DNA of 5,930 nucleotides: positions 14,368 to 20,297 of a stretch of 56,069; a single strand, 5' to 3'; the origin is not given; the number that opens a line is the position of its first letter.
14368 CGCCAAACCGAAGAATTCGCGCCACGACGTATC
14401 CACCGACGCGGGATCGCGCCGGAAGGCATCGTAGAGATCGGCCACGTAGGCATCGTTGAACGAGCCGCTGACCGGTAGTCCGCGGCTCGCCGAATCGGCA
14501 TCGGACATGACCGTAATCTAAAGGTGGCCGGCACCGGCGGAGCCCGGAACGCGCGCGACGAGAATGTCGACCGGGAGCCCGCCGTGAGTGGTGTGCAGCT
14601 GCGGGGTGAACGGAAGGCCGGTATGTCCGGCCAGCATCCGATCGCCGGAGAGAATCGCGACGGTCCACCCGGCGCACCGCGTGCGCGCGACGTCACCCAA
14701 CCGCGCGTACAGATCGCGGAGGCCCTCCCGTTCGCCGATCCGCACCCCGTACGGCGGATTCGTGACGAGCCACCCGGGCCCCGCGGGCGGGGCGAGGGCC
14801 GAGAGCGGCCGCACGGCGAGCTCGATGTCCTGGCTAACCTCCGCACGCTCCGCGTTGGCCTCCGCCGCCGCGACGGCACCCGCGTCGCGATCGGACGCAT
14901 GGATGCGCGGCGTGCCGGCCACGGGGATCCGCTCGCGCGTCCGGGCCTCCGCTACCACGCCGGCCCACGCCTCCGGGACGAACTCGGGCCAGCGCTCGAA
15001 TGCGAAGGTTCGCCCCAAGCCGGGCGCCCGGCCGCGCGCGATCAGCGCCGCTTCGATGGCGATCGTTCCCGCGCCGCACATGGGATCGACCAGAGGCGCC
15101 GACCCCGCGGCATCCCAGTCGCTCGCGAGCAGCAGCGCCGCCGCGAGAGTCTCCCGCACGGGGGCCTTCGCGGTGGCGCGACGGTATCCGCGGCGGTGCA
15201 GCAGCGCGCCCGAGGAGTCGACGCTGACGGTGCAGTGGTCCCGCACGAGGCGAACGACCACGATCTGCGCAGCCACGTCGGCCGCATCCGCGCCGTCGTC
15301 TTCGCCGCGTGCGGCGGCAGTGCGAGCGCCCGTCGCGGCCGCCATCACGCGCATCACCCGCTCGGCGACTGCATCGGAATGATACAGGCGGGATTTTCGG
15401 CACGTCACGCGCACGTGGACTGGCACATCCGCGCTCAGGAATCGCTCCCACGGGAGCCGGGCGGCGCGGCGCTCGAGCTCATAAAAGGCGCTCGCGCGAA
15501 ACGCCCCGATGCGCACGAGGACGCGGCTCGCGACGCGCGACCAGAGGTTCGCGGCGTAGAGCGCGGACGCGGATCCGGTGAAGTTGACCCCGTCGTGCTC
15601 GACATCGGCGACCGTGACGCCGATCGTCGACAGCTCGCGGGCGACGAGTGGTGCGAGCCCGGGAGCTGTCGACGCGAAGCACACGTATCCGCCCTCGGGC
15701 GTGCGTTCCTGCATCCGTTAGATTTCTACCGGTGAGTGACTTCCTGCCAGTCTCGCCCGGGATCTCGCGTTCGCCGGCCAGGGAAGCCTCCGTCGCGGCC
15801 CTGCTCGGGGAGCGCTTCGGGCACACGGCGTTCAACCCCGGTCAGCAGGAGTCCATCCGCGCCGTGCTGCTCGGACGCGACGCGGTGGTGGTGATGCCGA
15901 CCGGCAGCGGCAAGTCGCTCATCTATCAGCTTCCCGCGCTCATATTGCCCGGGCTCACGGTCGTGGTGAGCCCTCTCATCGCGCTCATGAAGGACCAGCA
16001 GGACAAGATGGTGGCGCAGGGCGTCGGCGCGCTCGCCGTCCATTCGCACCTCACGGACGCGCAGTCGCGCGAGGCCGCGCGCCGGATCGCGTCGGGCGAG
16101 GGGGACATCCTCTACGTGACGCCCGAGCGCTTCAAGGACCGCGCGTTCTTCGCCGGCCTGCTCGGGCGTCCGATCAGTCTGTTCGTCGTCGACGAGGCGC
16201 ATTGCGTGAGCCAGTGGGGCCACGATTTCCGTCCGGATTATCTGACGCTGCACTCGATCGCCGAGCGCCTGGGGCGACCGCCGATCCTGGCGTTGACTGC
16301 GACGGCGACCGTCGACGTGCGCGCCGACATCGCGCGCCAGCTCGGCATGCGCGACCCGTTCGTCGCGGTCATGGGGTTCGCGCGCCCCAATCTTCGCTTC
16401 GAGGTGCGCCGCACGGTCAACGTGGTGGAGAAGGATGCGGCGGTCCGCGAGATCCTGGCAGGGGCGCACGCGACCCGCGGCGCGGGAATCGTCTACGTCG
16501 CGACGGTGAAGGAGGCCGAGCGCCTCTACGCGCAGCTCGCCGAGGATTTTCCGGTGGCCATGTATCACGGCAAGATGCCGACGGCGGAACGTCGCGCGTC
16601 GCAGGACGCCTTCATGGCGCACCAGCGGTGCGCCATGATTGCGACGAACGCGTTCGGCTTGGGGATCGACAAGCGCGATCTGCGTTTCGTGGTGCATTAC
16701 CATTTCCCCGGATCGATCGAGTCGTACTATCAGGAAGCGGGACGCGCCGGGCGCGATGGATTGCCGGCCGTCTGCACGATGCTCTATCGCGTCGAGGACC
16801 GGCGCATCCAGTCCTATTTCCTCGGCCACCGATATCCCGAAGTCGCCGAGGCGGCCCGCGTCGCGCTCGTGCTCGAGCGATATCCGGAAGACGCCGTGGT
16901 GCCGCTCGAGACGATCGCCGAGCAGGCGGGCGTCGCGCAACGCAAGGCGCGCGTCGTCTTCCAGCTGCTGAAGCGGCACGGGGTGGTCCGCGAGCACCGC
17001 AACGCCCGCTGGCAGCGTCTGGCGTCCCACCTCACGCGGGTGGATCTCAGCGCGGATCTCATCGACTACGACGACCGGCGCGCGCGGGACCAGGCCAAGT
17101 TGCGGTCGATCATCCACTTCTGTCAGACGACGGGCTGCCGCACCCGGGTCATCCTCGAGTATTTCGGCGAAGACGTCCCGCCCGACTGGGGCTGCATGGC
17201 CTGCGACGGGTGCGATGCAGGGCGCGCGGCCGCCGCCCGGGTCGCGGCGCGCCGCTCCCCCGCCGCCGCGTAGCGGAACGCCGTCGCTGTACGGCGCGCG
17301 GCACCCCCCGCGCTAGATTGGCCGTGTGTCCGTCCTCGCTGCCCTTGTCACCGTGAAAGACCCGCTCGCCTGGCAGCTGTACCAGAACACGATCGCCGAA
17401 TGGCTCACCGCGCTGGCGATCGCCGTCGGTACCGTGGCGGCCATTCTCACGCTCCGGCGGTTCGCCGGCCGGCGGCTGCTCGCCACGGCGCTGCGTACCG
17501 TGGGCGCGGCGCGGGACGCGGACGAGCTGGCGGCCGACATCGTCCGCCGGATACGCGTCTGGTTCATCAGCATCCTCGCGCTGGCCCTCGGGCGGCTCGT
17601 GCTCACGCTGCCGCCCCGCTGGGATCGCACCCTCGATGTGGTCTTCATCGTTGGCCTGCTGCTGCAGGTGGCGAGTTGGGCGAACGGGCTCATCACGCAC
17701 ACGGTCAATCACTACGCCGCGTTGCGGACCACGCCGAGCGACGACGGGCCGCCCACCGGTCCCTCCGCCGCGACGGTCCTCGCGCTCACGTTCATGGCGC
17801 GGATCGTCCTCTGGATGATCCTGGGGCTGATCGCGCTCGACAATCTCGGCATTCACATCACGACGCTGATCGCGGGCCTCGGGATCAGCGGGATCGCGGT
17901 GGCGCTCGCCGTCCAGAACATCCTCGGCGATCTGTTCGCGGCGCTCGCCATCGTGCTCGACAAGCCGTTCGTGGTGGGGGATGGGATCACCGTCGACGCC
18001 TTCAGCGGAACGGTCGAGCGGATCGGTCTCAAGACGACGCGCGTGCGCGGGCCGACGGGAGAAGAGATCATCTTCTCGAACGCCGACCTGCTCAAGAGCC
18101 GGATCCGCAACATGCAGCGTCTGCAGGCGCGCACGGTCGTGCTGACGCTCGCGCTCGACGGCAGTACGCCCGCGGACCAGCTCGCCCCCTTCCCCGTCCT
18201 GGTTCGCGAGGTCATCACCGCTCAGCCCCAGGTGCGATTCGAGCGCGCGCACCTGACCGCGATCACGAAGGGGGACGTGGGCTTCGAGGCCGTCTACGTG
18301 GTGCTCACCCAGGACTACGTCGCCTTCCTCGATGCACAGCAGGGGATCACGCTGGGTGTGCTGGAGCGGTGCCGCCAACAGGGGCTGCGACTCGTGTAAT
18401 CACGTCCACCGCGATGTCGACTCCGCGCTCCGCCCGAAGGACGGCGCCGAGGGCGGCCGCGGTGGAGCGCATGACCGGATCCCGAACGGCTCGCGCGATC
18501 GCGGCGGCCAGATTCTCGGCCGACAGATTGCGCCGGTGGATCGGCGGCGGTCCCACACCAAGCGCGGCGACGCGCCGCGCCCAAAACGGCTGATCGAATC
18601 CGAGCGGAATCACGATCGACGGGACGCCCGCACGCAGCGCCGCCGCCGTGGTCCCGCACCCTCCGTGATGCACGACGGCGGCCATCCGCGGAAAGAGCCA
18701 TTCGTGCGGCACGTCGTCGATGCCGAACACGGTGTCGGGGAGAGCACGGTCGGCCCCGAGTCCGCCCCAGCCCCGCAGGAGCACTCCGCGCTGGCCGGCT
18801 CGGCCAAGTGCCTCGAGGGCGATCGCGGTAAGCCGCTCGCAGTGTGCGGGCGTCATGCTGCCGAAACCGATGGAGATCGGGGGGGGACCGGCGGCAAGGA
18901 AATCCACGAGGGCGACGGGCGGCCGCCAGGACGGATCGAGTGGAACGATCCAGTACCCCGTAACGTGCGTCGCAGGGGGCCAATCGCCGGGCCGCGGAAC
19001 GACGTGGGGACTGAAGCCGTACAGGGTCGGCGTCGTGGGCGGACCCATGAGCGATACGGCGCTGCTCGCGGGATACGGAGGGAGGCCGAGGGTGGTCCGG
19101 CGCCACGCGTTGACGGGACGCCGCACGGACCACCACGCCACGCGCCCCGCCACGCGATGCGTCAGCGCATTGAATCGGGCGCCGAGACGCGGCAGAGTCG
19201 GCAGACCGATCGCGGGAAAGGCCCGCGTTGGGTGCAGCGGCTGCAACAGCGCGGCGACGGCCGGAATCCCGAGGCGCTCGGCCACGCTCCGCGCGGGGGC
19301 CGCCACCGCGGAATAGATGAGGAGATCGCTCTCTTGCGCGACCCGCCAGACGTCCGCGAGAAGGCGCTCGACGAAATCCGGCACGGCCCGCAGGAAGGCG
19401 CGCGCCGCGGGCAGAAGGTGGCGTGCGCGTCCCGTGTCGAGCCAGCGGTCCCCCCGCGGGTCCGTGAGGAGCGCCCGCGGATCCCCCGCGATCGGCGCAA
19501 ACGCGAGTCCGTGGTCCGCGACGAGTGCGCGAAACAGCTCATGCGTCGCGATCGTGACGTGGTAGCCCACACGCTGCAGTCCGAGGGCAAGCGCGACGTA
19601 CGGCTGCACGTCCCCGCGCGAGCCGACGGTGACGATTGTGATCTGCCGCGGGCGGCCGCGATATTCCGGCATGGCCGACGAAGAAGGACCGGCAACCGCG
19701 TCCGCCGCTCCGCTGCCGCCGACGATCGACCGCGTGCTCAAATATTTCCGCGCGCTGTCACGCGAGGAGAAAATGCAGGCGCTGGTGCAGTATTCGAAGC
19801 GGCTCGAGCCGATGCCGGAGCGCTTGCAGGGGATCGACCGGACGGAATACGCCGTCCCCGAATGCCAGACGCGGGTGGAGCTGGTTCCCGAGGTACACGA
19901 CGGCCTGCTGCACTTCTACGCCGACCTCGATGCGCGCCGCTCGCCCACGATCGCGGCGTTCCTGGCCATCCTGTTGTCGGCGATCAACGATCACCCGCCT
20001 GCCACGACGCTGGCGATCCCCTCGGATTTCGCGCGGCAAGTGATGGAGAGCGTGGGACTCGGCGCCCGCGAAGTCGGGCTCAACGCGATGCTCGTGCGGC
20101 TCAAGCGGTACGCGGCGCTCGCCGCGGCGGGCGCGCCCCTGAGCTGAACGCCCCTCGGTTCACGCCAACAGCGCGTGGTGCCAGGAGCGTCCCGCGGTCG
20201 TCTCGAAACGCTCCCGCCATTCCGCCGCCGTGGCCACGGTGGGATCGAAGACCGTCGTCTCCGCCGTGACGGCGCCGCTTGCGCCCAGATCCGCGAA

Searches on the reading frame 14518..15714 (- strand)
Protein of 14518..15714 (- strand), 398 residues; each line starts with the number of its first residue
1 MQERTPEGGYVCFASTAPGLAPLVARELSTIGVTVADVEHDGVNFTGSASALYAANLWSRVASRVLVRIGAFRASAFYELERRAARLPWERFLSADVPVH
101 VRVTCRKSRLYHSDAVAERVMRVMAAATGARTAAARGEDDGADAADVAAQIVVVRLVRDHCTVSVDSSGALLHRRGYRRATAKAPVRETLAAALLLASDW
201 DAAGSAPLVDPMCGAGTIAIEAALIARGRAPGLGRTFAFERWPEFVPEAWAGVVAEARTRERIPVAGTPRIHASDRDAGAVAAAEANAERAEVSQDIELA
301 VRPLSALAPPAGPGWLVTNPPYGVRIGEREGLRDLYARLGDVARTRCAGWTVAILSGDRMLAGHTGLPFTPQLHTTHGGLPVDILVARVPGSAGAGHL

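Call 22: search_protein_families(library=pfam, proteins=[window:14518-15714:-], max_evalue=0.00001)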
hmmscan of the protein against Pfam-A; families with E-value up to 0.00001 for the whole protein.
window:14518-15714:- (398 aa): 2 families
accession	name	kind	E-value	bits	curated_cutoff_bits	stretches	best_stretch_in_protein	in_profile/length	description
PF01170.24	UPF0020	-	2.9e-40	138.5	22.3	1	175-362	1-173/197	RMKL-like, methyltransferase domain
PF22020.1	RlmL_1st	-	2e-16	60.1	27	1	12-66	2-55/55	RlmL ferredoxin-like domain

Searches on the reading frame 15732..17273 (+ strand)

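Call 22: search_protein_families(library=pfam, proteins=[window:15732-17273:+], max_evalue=0.00001)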
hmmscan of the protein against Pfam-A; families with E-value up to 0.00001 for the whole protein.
window:15732-17273:+ (513 aa): 5 families
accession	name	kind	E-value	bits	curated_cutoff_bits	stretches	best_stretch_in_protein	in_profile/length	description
PF00270.35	DEAD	-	3.9e-28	98.7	26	1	35-195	1-163/167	DEAD/DEAH box helicase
PF00271.37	Helicase_C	-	3.7e-22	79.1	23.5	1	234-343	2-110/110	Helicase conserved C-terminal domain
PF16124.10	RecQ_Zn_bind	-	1e-11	45.8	25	1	447-494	18-65/66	RecQ zinc-binding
PF22590.2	Cas3-like_C_2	-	2.5e-06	28.1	27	0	250-342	3-104/106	CRISPR-associated nuclease/helicase Cas3, C-terminal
PF04851.21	ResIII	-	6.4e-06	26.6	22.5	0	34-192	4-162/164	Type III restriction enzyme, res subunit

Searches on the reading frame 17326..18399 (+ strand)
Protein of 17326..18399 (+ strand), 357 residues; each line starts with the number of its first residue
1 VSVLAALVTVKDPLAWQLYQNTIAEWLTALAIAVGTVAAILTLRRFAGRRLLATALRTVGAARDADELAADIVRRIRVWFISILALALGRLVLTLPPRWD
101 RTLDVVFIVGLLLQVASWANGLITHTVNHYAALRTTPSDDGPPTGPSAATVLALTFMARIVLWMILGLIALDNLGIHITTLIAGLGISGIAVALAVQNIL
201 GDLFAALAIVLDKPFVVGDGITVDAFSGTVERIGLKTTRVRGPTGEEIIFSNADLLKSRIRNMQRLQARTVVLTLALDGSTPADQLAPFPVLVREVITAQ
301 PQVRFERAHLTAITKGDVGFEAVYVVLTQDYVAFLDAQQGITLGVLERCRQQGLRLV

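Call 23: search_protein_families(library=pfam, proteins=[window:17326-18399:+], max_evalue=0.00001)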
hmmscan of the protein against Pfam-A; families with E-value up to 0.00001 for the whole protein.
window:17326-18399:+ (357 aa): 2 families
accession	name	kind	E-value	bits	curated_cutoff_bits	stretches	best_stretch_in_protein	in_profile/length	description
PF00924.24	MS_channel_2nd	-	1.4e-15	57.5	20.2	1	198-265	1-68/68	Mechanosensitive ion channel, beta-domain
PF21088.3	MS_channel_1st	-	4.2e-07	30.3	23.1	1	158-197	3-42/42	Mechanosensitive ion channel, transmembrane helices 2/3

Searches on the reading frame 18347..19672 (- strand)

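Call 23: search_protein_families(library=pfam, proteins=[window:18347-19672:-], max_evalue=0.00001)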
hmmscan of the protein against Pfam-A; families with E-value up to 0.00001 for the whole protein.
window:18347-19672:- (441 aa): 3 families
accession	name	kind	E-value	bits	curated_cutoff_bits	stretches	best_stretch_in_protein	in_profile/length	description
PF06722.18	EryCIII-like_C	-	9.1e-20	71.6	31.7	1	309-409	27-126/145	Erythromycin biosynthesis protein CIII-like, C-terminal domain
PF03033.26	Glyco_transf_28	-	6.4e-14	52.6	26.2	1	11-152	1-138/139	Glycosyltransferase family 28 N-terminal domain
PF00201.24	UDPGT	-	7.4e-07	28.8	19.5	1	270-409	282-419/499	UDP-glucoronosyl and UDP-glucosyl transferase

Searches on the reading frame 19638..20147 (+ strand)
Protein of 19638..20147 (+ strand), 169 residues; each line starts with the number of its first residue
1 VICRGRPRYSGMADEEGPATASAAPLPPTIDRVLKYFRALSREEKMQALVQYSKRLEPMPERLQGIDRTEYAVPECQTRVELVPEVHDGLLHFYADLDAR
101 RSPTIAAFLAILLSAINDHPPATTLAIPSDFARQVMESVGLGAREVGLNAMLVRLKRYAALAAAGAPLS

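Call 23: search_protein_families(library=pfam, proteins=[window:19638-20147:+], max_evalue=0.00001)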
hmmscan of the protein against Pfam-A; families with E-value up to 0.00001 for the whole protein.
window:19638-20147:+ (169 aa): 1 family
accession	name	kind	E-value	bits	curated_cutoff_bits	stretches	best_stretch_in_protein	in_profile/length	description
PF02657.20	SufE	-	6.3e-17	61.9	27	1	37-157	4-120/121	Fe-S metabolism associated domain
